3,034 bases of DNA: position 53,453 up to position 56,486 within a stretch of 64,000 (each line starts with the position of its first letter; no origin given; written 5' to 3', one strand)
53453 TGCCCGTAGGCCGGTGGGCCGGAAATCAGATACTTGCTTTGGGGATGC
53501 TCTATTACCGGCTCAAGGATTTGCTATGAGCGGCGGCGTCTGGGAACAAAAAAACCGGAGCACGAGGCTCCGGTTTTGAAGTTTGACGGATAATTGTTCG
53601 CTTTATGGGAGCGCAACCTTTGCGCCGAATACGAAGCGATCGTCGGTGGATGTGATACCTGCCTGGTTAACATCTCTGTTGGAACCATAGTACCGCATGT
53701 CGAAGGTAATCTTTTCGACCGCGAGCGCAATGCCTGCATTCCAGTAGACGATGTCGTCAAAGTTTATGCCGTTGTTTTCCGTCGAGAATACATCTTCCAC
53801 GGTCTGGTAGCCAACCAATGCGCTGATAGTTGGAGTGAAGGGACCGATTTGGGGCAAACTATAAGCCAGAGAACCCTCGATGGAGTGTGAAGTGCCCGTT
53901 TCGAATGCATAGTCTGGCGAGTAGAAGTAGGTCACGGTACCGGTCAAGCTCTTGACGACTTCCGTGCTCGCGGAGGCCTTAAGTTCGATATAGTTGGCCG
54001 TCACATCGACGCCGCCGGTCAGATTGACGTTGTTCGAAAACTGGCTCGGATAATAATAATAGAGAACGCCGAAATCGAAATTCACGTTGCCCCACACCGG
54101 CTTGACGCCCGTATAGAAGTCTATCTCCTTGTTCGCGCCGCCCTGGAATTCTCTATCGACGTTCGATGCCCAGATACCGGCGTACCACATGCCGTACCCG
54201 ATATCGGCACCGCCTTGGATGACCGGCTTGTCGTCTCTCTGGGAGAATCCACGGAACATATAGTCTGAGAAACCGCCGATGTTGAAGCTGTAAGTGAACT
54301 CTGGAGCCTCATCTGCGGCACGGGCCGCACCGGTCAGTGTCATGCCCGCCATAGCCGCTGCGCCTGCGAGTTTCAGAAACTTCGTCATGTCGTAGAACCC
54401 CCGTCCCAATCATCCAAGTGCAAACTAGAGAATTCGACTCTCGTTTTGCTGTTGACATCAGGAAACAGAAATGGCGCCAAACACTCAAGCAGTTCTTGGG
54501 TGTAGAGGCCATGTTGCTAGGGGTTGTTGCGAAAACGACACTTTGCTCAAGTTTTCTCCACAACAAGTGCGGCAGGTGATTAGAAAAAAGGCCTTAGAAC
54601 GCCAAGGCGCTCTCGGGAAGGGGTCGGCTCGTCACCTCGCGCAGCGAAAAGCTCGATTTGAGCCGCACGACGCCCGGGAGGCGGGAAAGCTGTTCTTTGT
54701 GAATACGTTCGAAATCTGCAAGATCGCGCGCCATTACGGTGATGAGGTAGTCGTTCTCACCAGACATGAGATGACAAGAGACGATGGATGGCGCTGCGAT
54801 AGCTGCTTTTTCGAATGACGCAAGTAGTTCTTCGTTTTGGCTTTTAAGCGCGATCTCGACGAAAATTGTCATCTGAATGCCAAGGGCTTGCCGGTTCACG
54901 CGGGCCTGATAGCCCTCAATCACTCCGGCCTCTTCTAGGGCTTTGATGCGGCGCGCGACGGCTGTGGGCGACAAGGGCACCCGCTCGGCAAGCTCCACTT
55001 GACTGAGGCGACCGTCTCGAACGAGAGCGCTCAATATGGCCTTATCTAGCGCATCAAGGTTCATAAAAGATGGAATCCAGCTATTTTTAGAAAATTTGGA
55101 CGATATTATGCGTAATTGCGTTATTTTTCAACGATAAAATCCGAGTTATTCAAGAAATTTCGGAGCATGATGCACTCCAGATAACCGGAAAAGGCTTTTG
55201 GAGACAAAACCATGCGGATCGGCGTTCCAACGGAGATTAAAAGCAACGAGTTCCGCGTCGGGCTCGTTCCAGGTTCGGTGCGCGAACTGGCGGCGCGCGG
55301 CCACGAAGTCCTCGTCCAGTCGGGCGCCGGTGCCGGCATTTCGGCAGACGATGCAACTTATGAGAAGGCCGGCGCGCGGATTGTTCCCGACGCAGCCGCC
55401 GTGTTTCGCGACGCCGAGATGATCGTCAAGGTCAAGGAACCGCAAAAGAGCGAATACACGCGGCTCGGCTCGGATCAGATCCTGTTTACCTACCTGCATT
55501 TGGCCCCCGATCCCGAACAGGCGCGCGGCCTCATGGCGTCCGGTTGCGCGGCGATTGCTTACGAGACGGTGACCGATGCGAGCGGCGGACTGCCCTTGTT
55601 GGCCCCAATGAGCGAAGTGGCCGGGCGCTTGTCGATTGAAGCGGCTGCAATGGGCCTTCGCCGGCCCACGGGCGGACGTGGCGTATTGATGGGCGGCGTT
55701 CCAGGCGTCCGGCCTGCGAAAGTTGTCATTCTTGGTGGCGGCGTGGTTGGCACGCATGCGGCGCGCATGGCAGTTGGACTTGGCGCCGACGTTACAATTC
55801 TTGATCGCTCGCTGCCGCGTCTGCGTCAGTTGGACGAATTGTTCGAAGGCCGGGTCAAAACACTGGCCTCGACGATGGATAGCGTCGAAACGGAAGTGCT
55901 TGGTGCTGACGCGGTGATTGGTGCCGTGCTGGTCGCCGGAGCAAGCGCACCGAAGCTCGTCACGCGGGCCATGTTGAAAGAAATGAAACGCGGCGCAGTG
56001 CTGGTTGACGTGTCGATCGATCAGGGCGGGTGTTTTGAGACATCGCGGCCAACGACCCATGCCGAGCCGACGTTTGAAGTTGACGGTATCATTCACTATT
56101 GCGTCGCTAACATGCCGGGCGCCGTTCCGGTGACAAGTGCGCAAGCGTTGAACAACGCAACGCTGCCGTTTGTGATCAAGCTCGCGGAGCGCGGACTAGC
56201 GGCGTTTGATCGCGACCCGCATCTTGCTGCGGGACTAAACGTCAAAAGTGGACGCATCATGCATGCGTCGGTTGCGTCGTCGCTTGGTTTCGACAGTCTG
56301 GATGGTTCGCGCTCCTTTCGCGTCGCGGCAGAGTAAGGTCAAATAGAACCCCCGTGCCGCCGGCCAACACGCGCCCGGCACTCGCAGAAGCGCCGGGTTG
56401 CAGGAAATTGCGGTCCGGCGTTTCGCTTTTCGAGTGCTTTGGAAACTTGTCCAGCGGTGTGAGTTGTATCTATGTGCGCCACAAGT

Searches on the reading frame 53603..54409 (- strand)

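Call 3: search_protein_families(library=pfam, proteins=[window:53603-54409:-], max_evalue=0.01)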
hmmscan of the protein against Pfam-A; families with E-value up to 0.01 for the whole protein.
window:53603-54409:- (268 aa): 1 family
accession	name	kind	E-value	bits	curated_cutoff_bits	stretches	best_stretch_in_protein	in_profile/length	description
PF09694.16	Gcw_chp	-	1.2e-25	91.3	24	1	32-248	2-206/230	Bacterial protein of unknown function (Gcw_chp)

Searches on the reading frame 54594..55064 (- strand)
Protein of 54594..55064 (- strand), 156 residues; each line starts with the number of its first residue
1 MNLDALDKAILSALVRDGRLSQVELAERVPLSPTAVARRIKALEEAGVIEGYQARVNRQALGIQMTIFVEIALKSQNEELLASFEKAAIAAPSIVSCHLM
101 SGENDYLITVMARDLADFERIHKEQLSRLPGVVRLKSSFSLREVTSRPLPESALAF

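Call 3: search_protein_families(library=pfam, proteins=[window:54594-55064:-], max_evalue=0.01)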
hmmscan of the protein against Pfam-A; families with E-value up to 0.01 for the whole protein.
window:54594-55064:- (156 aa): 14 families
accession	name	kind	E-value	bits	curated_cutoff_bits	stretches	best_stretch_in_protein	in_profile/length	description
PF01037.27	AsnC_trans_reg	-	1.3e-18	67.1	25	1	69-143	1-73/73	Lrp/AsnC ligand binding domain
PF13412.12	HTH_24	-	3.3e-17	62.2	21.9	1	3-50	1-48/48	Winged helix-turn-helix DNA-binding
PF13404.12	HTH_AsnC-type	-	9.7e-16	57.8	27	1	3-44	1-42/42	AsnC-type helix-turn-helix domain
PF01047.28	MarR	-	2.1e-06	28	24.6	1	10-53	8-51/59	MarR family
PF12840.13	HTH_20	-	3.3e-06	27.4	27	1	9-50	8-49/51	Helix-turn-helix domain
PF12802.13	MarR_2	-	3.7e-06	27.5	27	1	7-50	7-51/61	MarR family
PF13545.12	HTH_Crp_2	-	8.5e-05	22.9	27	1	19-53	22-56/70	Crp-like helix-turn-helix domain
PF24034.1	DUF7343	-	0.0003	21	27.6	1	10-51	8-50/62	Domain of unknown function (DUF7343)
PF08279.18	HTH_11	-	0.00031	21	25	1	10-49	5-46/55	HTH domain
PF25213.1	HVO_A0261_N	-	0.00045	20.5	35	1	9-53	15-58/86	HVO_A0261 N-terminal domain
PF01022.26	HTH_5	-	0.0011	19.3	22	1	10-50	7-46/47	Bacterial regulatory protein, arsR family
PF25212.1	HVO_A0114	-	0.0011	19.1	27.6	1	8-50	25-67/84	HVO_A0114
PF09339.16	HTH_IclR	-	0.0027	17.9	22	1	9-50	7-49/52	IclR helix-turn-helix domain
PF01978.25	TrmB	-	0.0036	17.6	25.6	1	2-51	5-54/68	Sugar-specific transcriptional regulator TrmB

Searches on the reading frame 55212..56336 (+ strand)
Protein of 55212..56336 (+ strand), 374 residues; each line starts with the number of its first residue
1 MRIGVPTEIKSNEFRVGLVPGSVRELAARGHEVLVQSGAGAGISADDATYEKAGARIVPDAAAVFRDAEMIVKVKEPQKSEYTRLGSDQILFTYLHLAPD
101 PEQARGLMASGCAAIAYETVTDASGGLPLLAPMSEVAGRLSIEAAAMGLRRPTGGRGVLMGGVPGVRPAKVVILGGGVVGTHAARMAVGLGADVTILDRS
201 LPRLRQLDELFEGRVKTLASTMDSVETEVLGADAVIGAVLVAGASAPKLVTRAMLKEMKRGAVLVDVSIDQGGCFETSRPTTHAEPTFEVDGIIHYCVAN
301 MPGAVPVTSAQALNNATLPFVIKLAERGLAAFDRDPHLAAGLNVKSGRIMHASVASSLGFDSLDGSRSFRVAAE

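Call 3: search_protein_families(library=pfam, proteins=[window:55212-56336:+], max_evalue=0.01)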
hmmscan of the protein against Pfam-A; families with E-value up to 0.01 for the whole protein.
window:55212-56336:+ (374 aa): 10 families
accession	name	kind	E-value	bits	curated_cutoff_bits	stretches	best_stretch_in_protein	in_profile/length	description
PF01262.27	AlaDh_PNT_C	-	2.4e-83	279.2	23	1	142-351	2-213/214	Alanine dehydrogenase/PNT, C-terminal domain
PF05222.21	AlaDh_PNT_N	-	4.2e-47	160.2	30.4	1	4-137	1-136/136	Alanine dehydrogenase/PNT, N-terminal domain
PF02826.25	2-Hacid_dh_C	-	4.1e-07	30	25.1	1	167-268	35-127/178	D-isomer specific 2-hydroxyacid dehydrogenase, NAD binding domain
PF01488.26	Shikimate_DH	-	1.6e-06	28.7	24.3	1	167-268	11-112/138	Shikimate / quinate 5-dehydrogenase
PF07992.20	Pyr_redox_2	-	1.2e-05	25.3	26.1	1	164-215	142-189/291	Pyridine nucleotide-disulphide oxidoreductase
PF00070.33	Pyr_redox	-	1.3e-05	26.1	22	1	170-217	1-48/82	Pyridine nucleotide-disulphide oxidoreductase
PF13241.12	NAD_binding_7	-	0.00036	21.5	22.1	1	167-268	6-92/104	Putative NAD(P)-binding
PF01266.30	DAO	-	0.0028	17.7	27.9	1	170-200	1-31/353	FAD dependent oxidoreductase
PF03446.21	NAD_binding_2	-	0.0043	17.5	21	1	171-268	2-93/161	NAD binding domain of 6-phosphogluconate dehydrogenase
PF03807.23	F420_oxidored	-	0.0045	18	21.6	0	170-267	1-91/94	NADP oxidoreductase coenzyme F420-dependent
